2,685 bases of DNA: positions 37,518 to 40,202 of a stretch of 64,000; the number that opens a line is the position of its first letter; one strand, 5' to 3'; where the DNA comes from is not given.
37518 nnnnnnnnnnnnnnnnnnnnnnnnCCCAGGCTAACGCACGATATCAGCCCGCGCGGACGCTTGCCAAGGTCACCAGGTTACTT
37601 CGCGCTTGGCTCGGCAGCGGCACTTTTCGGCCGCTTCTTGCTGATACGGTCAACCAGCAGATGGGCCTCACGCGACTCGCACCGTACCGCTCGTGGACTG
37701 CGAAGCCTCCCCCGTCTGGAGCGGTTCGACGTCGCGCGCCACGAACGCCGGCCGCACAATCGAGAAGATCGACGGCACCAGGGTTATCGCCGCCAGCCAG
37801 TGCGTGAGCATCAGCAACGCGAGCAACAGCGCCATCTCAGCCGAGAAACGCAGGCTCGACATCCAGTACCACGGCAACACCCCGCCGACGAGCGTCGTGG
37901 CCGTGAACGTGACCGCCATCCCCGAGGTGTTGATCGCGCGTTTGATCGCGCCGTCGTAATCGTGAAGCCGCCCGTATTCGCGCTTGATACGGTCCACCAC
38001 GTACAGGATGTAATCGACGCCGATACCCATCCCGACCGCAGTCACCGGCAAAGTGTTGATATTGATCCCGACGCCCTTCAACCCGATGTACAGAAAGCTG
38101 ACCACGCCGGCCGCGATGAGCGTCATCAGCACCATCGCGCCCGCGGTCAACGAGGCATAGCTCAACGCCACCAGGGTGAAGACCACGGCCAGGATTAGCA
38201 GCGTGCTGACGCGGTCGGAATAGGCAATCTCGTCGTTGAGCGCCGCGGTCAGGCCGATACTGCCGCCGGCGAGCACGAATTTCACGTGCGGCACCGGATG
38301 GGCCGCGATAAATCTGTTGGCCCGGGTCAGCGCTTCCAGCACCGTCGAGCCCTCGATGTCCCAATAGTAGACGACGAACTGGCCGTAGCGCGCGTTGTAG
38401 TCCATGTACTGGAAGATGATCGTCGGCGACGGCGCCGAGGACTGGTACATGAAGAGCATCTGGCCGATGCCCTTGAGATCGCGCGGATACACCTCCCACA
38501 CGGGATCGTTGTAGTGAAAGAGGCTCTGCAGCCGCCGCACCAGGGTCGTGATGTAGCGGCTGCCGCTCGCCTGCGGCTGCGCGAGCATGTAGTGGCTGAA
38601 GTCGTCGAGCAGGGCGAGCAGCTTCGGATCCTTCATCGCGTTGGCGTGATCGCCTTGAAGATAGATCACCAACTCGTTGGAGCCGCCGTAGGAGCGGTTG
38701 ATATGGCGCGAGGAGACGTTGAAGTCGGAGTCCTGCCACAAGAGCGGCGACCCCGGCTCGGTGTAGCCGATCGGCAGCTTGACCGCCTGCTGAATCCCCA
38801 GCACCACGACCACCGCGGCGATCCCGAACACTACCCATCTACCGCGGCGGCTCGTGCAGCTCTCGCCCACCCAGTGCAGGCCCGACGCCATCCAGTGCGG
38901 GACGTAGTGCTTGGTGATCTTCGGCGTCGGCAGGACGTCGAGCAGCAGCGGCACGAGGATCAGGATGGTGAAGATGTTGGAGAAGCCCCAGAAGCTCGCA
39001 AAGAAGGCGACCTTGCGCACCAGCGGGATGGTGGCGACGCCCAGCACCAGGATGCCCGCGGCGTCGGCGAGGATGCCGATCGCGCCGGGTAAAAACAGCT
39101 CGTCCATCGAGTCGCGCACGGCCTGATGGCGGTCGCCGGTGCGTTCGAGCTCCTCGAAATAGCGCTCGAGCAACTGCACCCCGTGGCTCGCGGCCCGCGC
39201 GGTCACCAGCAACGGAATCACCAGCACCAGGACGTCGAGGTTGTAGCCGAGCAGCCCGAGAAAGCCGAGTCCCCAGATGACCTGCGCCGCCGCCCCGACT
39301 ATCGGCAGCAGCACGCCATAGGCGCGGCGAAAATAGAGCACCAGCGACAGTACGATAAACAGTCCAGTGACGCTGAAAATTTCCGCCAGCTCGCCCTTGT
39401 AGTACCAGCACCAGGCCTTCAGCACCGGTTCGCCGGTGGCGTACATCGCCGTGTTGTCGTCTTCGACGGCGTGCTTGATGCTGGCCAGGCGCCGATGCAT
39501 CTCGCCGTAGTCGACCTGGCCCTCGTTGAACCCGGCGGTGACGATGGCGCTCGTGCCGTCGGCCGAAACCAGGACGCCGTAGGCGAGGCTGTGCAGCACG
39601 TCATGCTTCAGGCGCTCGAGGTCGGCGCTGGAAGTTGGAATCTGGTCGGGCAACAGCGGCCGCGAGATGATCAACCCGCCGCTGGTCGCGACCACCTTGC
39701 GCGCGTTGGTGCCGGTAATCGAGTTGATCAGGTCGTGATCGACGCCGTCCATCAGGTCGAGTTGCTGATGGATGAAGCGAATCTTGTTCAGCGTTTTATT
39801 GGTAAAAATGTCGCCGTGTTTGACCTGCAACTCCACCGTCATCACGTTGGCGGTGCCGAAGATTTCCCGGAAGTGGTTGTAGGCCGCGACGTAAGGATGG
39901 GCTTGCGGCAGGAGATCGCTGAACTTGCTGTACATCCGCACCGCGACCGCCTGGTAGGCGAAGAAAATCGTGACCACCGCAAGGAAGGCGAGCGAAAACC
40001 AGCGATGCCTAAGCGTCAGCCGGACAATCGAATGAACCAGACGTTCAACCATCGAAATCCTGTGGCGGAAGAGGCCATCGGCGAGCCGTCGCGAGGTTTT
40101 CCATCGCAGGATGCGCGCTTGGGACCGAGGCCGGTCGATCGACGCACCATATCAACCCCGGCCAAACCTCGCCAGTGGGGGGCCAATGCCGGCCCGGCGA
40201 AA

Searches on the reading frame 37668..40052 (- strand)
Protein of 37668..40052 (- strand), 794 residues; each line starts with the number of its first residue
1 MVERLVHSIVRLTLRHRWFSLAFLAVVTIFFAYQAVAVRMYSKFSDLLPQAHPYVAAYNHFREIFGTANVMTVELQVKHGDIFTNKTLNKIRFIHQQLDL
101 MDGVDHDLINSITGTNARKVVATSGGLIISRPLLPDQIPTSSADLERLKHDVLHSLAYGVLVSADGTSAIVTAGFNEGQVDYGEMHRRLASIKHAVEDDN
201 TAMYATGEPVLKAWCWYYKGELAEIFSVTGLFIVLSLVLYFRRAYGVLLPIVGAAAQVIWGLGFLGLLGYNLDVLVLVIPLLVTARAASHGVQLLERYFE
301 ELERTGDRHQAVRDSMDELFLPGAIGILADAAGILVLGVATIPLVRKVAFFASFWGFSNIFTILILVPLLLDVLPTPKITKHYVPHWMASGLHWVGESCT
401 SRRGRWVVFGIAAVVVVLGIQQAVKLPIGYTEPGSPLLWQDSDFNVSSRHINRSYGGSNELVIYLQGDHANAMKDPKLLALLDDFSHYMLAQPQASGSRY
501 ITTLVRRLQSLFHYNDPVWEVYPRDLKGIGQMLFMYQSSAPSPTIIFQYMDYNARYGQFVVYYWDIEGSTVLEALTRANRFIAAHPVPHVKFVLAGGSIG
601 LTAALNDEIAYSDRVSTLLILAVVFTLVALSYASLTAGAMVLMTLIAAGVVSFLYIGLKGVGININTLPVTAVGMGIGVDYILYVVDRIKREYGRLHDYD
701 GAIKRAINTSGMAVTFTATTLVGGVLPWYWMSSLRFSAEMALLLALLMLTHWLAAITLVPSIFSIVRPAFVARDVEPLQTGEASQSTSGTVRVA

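Call 49: search_protein_families(library=pfam, proteins=[window:37668-40052:-], max_evalue=0.00001)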
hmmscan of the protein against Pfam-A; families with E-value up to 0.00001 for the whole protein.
window:37668-40052:- (794 aa): 1 family
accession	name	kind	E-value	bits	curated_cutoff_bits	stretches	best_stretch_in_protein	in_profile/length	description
PF03176.21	MMPL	-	3e-23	82.7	20.5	2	587-766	120-302/333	MMPL family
